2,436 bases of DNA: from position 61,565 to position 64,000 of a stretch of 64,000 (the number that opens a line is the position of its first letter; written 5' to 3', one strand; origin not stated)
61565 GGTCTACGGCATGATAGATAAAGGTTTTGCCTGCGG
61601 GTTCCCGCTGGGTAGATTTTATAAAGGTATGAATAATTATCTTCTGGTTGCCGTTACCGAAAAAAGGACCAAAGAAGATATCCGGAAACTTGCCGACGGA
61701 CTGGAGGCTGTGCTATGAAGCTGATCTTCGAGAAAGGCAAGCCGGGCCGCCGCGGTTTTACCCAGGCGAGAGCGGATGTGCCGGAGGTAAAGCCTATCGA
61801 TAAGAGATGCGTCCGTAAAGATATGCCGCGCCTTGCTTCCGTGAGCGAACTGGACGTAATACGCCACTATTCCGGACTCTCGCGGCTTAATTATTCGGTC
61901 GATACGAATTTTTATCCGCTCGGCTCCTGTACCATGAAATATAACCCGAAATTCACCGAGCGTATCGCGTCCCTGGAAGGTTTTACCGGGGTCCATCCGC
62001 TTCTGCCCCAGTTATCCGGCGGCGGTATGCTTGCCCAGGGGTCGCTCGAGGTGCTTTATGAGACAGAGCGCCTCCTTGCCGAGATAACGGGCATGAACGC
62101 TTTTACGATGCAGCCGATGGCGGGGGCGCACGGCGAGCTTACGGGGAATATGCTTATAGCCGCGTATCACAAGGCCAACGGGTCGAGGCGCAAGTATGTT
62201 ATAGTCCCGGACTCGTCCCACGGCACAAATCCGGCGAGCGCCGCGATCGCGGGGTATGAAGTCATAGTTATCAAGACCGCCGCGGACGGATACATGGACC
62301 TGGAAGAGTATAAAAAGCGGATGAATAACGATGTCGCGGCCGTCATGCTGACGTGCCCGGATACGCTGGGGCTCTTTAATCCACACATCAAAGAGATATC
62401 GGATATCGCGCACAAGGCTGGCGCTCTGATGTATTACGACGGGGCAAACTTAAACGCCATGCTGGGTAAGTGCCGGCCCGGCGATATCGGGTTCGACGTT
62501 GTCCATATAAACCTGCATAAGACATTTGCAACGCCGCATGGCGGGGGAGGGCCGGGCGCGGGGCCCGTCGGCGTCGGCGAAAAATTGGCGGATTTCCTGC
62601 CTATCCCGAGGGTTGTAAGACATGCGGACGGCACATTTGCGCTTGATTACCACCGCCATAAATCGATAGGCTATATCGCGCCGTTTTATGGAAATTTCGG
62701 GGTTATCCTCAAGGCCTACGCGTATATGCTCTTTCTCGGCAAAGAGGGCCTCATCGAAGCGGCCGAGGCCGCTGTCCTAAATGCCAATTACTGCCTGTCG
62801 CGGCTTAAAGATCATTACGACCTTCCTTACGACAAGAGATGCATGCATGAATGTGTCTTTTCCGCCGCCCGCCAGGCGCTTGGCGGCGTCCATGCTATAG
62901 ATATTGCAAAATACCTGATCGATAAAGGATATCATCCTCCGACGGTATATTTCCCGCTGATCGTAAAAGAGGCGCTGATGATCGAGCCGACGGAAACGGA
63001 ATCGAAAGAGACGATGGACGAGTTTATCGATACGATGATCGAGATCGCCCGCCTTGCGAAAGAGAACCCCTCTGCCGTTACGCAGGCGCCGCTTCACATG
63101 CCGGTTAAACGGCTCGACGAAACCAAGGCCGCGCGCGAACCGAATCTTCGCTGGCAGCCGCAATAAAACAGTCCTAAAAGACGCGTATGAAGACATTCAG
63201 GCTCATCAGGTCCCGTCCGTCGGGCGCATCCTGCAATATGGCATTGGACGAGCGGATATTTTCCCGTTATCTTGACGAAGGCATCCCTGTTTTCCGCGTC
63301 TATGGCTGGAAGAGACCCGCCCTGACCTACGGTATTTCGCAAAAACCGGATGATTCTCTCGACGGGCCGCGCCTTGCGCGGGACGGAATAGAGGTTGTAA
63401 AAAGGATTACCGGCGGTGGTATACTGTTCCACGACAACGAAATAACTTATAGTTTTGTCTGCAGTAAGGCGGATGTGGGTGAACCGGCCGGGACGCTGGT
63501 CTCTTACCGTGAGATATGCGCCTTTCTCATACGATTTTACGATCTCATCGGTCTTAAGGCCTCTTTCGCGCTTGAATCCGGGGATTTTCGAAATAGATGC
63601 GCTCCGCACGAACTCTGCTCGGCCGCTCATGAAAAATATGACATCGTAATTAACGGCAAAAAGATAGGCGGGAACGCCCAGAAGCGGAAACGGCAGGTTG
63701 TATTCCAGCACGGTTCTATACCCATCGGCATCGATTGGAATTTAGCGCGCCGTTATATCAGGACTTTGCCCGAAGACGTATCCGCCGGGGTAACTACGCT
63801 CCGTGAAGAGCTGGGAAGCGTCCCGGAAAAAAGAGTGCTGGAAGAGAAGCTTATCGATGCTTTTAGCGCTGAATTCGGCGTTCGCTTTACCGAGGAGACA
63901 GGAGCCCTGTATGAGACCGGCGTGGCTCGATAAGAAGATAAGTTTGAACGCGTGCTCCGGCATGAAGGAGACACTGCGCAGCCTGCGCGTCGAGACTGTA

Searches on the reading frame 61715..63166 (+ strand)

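Call 12: search_protein_families(library=pfam, proteins=[window:61715-63166:+])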
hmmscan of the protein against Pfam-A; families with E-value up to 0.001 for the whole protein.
window:61715-63166:+ (483 aa): 3 families
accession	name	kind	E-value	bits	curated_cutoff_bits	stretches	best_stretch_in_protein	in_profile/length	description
PF21478.3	GcvP2_C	-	2.4e-26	92.4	27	1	349-448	1-102/122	Glycine dehydrogenase, C-terminal domain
PF02347.22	GDC-P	-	6.8e-11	42.1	26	1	106-296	104-284/429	Glycine cleavage system P-protein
PF00266.25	Aminotran_5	-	2.3e-07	30.5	21.5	1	145-276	75-207/371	Aminotransferase class-V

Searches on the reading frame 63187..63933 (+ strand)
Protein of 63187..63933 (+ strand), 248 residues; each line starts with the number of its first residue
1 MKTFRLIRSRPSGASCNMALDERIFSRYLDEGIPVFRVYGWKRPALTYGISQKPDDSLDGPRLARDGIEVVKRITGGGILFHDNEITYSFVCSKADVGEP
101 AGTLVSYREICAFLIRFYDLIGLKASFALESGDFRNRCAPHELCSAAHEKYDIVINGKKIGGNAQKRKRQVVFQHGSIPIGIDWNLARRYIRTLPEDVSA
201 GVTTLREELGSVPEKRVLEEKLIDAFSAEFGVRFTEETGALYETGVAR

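Call 12: search_protein_families(library=pfam, proteins=[window:63187-63933:+])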
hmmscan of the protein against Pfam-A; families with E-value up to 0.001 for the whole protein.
window:63187-63933:+ (248 aa): 2 families
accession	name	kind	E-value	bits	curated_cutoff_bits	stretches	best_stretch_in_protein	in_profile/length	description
PF21948.1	LplA-B_cat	-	5.2e-33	115.1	27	1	17-226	5-199/200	Lipoyl protein ligase A/B catalytic domain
PF03099.24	BPL_LplA_LipB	-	2.4e-10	40.9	21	1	63-183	21-133/133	Biotin/lipoate A/B protein ligase family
